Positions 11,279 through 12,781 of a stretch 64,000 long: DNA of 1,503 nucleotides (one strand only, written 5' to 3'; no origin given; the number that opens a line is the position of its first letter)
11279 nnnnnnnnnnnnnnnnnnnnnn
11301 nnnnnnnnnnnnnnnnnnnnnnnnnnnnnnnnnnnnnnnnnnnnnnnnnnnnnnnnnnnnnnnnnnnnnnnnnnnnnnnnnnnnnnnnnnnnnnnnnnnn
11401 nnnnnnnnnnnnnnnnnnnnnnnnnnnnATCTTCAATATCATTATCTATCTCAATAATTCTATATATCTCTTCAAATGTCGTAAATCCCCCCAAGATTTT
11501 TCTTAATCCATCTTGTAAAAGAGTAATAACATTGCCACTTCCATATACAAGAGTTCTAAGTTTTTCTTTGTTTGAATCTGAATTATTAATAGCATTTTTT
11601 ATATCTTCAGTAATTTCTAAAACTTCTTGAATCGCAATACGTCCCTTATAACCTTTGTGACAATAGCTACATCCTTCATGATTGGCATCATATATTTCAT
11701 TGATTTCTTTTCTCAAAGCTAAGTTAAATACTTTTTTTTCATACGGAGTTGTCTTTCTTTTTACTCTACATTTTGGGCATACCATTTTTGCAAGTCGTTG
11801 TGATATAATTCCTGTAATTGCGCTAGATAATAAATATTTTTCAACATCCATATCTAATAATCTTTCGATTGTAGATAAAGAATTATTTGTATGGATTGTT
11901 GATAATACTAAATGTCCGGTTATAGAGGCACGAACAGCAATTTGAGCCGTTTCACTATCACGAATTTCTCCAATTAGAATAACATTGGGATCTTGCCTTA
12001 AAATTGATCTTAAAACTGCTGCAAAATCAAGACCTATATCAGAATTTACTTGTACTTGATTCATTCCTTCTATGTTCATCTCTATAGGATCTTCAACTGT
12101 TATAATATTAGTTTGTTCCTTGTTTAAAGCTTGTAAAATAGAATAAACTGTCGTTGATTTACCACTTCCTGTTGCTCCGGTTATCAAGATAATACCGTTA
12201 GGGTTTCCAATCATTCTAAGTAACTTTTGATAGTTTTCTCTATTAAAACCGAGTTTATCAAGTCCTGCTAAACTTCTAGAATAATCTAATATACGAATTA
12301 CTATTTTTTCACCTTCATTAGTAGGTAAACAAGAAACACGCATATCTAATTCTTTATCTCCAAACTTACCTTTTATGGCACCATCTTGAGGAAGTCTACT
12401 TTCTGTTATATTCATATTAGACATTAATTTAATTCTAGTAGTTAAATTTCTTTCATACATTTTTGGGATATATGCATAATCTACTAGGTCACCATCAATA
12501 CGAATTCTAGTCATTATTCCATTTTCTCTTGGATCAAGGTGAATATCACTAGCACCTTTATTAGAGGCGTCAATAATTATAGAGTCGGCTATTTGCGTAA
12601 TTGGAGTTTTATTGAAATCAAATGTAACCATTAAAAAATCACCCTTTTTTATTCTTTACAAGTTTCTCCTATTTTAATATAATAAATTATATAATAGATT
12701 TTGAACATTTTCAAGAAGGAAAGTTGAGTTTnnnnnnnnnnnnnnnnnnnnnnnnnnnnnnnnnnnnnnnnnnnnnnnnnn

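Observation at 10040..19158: Atypical, interrupted type IV filament locus: ATPase, two small pilins and a 972-aa giant pilin interleaved with ylbJ/ylbL-like housekeeping genes, with no platform protein or prepilin peptidase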

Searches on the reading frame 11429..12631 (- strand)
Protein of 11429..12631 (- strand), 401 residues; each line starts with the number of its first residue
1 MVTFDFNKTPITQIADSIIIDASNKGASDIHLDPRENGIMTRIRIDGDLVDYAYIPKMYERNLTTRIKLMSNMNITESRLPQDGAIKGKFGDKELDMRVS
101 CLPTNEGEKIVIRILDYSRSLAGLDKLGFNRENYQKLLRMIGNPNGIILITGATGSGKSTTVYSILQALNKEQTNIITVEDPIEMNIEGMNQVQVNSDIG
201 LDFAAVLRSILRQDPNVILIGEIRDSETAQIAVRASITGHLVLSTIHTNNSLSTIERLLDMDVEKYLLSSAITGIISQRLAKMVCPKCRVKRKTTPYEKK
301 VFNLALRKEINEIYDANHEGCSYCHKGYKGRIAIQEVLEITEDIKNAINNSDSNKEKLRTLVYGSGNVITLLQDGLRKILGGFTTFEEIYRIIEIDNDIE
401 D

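Call 37: find_homologous_proteins(query=window:11429-12631:-, max_evalue=1e-60)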
Query seq(401 aa) (401 aa): 8000 proteins with E <= 1e-60 among 8000 candidates; the best 120 are listed.
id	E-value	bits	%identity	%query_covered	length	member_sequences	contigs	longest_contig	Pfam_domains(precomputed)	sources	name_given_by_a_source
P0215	7.8e-238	807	91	100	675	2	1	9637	PF13173.13,PF00437.27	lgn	-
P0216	1.2e-225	767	87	100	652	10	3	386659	PF00437.27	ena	-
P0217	2.3e-220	749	85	100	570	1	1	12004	PF13173.13,PF00437.27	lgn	-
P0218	6.6e-220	748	86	98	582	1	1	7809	PF00437.27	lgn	-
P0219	1.1e-218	744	85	98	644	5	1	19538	PF13173.13,PF00437.27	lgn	-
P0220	2.1e-217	740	85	98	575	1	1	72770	PF00437.27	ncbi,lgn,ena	-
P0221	1.2e-216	737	85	98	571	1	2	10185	PF00437.27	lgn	-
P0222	1.4e-213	727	83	100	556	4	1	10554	PF13173.13,PF00437.27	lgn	-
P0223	1.5e-213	727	83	100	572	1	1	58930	PF13173.13,PF00437.27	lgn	-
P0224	3.1e-213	726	82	100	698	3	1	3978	PF00437.27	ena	-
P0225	1.7e-210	717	81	100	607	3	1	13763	PF00437.27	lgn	-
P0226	2.8e-210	716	81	100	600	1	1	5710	PF00437.27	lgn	-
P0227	4.3e-210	716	81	100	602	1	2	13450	PF00437.27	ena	-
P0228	7.9e-209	711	81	100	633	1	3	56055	PF00437.27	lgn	-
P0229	6.3e-208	708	80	100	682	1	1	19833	PF00437.27,PF13401.13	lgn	-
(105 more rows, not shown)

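Call 46: search_solved_structures(query=window:11429-12631:-, max_evalue=1e-20)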
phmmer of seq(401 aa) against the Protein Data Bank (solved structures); distinct sequences matched with E-value up to 1e-20: 22.
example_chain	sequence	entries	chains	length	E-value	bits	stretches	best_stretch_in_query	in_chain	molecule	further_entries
3jc8_Ba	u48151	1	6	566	3.2e-98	332.6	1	8-390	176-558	Type IV-A pilus assembly ATPase PilB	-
5zfr_A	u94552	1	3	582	9.8e-98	331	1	9-396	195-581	Type IV pilus biogenesis ATPase PilB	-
6olj_C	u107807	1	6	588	9.7e-97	327.7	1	9-396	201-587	Type IV pilus biogenesis ATPase PilB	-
4kss_A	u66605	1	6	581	1e-96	327.7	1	8-393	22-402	Type II secretion system protein E, hemolysin-coregulated protein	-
4ksr_A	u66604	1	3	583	1.1e-96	327.6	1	8-393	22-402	Type II secretion system protein E, Hemolysin-coregulated protein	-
5tsg_B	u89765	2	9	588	1.1e-96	327.5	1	9-396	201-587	Type IV pilus biogenesis ATPase PilB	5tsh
1p9r_A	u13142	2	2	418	1.8e-96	326.9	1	8-391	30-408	General secretion pathway protein E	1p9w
4pht_A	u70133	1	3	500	4.5e-96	325.5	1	8-393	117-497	General secretory pathway protein E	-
5oiu_A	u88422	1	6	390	2.7e-92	313.1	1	13-390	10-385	Type IV pilus assembly protein PilF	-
6ejf_A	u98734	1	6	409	2.7e-92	313.1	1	17-394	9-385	Type IV pilus assembly protein PilF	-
5it5_F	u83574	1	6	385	3.8e-92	312.6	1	17-390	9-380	ATP binding motif-containing protein PilF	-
6f8l_G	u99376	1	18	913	1.4e-91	310.8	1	13-394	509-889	Type IV pilus assembly protein PilF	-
2ewv_A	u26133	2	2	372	9.5e-36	127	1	18-312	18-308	twitching motility protein PilT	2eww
2gsz_A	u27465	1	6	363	1.1e-35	126.9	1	18-312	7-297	twitching motility protein PilT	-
3jvu_A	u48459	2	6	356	4.6e-34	121.5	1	21-316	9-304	Twitching mobility protein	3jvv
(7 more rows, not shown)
